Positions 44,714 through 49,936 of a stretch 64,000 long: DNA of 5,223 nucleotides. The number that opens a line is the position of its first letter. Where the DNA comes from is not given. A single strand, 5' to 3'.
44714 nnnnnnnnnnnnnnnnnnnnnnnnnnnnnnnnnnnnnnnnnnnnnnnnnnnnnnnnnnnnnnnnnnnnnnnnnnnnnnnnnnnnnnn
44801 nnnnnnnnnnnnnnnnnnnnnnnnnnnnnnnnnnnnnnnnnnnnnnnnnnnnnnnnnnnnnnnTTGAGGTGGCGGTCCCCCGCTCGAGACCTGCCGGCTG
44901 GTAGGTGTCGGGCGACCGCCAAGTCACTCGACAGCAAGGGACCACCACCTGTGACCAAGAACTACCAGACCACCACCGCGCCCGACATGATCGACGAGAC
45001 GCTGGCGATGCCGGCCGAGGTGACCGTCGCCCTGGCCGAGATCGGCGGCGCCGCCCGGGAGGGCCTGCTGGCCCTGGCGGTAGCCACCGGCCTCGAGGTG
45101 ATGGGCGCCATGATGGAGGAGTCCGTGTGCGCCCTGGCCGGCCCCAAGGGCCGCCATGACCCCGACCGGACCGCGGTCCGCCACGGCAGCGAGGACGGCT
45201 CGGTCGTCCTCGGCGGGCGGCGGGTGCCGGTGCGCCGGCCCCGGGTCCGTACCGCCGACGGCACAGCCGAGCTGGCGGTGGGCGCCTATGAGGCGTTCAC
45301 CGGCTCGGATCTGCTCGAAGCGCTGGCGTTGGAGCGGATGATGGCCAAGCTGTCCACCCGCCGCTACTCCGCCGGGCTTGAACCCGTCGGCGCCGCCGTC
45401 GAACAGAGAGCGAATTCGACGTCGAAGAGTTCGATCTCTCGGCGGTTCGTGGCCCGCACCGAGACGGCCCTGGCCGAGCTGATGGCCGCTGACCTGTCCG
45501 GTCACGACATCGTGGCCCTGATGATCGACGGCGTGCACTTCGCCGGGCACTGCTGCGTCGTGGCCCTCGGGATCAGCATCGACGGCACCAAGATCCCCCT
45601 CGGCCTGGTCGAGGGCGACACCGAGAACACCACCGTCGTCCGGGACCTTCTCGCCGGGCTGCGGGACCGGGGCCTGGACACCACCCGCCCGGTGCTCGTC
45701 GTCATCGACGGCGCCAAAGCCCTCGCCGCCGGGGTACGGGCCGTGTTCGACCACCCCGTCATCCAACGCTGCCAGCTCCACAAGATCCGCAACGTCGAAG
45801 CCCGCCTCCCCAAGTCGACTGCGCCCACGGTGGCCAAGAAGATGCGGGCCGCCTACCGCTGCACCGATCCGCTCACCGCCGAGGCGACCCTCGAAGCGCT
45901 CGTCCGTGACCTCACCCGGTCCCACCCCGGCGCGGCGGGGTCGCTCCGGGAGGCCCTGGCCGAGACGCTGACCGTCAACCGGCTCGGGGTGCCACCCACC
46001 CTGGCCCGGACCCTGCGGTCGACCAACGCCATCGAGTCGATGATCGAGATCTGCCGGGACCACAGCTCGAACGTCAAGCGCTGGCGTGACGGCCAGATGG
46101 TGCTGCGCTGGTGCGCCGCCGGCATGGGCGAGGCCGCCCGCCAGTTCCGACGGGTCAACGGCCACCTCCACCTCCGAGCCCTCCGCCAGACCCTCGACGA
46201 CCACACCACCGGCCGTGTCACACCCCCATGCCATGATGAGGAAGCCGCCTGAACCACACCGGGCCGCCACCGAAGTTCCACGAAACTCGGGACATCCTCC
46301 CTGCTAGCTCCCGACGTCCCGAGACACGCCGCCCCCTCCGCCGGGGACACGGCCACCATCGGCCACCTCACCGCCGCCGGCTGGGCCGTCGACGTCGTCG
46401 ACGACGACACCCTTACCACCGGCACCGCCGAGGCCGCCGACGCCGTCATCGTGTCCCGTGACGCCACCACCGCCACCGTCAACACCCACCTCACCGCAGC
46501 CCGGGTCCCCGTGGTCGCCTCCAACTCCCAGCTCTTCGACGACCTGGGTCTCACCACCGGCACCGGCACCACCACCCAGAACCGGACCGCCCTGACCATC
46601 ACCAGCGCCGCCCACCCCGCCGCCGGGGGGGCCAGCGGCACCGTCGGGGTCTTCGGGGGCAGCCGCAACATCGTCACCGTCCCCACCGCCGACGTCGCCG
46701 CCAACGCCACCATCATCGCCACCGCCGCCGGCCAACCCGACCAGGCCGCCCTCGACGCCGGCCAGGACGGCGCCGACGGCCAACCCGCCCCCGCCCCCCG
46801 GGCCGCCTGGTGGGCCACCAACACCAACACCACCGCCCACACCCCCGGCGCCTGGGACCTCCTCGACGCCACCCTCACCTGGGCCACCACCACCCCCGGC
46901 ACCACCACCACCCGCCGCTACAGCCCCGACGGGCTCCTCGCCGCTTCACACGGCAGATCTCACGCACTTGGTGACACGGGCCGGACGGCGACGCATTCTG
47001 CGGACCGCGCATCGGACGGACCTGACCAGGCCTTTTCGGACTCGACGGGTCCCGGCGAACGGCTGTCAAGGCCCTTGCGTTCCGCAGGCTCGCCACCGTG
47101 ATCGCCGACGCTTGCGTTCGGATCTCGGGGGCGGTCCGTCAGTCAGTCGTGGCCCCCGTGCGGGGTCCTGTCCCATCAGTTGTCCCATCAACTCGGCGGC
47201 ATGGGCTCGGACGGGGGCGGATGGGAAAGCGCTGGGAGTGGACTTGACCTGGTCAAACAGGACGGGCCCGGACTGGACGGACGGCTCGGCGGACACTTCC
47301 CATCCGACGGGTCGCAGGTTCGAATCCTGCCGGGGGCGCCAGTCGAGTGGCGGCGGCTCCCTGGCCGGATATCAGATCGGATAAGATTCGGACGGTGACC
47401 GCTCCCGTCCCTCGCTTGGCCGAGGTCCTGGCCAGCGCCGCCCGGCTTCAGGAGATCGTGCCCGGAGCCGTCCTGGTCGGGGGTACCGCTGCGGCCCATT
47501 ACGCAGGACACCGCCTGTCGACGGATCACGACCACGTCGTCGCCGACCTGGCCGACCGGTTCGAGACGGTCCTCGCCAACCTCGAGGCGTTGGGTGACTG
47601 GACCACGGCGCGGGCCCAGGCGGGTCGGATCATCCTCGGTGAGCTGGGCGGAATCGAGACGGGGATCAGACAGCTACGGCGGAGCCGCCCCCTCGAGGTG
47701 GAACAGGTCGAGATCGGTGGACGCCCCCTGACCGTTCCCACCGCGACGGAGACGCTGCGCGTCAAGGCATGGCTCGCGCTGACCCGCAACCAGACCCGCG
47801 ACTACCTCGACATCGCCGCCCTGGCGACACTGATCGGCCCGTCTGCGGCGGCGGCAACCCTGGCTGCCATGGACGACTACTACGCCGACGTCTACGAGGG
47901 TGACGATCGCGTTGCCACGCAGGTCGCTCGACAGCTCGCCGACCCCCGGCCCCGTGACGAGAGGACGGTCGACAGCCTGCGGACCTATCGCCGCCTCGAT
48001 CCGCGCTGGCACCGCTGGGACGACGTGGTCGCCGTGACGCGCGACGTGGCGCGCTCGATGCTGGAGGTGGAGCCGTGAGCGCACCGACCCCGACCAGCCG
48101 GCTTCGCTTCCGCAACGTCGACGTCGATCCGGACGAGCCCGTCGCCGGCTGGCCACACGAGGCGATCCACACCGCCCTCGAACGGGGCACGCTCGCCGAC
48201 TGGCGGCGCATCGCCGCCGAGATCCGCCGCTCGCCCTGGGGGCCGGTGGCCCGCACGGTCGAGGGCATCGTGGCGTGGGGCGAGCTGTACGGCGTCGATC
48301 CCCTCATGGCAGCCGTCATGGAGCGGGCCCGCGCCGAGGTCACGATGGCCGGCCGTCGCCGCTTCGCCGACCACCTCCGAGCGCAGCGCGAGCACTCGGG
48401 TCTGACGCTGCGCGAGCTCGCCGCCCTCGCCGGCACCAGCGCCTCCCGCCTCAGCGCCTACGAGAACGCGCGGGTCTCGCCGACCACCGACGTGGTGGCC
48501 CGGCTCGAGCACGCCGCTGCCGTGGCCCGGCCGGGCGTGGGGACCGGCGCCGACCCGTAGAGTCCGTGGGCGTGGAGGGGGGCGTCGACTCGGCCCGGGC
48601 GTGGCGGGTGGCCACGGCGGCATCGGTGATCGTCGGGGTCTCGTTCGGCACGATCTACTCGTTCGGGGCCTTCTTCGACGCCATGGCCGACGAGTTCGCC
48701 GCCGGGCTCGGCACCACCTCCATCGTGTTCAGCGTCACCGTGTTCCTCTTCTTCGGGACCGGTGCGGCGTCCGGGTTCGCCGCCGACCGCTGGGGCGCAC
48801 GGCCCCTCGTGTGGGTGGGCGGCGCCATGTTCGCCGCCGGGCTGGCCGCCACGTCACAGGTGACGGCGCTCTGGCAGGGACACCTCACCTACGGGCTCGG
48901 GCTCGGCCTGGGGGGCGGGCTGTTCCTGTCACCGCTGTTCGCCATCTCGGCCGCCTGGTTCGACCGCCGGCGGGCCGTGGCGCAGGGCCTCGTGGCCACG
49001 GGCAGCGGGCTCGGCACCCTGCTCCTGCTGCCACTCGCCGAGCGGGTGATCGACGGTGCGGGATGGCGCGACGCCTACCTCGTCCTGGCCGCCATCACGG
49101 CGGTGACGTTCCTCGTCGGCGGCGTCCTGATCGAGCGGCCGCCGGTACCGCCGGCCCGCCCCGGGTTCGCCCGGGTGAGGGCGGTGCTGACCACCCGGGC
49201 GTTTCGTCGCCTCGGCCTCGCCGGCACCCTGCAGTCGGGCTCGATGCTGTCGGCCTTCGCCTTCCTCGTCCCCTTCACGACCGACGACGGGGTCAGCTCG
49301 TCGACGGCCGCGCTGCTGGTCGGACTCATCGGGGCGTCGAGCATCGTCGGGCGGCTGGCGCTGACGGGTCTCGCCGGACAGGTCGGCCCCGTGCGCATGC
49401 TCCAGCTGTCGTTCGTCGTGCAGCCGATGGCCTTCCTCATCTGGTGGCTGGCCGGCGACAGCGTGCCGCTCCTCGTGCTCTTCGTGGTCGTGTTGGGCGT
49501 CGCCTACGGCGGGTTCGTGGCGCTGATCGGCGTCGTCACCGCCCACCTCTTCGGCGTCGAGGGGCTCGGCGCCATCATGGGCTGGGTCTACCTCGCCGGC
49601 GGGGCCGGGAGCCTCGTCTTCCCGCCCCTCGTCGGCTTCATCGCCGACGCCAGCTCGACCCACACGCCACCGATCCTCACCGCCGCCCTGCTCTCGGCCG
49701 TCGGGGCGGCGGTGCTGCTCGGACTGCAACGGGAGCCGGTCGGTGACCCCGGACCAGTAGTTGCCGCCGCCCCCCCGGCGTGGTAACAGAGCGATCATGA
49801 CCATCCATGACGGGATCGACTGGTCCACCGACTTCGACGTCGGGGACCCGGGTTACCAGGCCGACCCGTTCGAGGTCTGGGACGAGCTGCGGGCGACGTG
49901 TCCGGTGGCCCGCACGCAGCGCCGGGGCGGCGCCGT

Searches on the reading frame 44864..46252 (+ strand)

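Call 31: search_protein_families(library=pfam, proteins=[window:44864-46252:+], max_evalue=0.01)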
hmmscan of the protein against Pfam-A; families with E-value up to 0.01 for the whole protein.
window:44864-46252:+ (462 aa): 1 family
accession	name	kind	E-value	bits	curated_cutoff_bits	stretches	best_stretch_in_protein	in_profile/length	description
PF00872.24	Transposase_mut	-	8.1e-31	107.7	21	1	79-428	33-376/379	Transposase, Mutator family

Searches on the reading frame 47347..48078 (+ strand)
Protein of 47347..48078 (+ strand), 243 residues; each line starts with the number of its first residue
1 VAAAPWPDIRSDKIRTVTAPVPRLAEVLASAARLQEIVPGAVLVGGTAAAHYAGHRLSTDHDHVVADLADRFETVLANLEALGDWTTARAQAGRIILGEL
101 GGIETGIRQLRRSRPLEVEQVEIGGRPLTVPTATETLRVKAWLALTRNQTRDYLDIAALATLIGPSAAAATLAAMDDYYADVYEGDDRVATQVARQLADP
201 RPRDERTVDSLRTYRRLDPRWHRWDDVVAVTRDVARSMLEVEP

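Call 31: search_protein_families(library=pfam, proteins=[window:47347-48078:+], max_evalue=0.01)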
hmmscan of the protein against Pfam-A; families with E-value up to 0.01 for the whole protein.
window:47347-48078:+ (243 aa): 1 family
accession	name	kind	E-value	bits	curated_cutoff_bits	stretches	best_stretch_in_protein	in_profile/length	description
PF08843.17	AbiEii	-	5.6e-05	23.6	22.5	1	103-228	104-236/238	Nucleotidyl transferase AbiEii toxin, Type IV TA system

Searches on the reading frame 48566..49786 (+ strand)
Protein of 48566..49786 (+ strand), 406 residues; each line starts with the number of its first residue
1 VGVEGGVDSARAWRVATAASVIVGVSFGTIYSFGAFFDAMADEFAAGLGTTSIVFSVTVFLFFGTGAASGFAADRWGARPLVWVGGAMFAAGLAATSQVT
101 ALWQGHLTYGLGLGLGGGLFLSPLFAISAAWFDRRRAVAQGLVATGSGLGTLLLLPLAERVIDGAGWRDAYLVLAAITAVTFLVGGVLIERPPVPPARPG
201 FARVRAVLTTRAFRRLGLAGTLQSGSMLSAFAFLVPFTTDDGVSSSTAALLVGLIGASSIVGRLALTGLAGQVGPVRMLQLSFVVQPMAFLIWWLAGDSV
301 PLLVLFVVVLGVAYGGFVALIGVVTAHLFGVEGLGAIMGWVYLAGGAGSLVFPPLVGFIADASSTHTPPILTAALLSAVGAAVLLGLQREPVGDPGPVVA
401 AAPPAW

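Call 31: search_protein_families(library=pfam, proteins=[window:48566-49786:+], max_evalue=0.01)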
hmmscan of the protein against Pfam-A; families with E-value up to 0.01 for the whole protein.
window:48566-49786:+ (406 aa): 1 family
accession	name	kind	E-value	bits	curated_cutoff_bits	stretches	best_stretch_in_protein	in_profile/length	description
PF07690.21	MFS_1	-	1.6e-32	113.2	33.4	2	21-296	3-288/347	Major Facilitator Superfamily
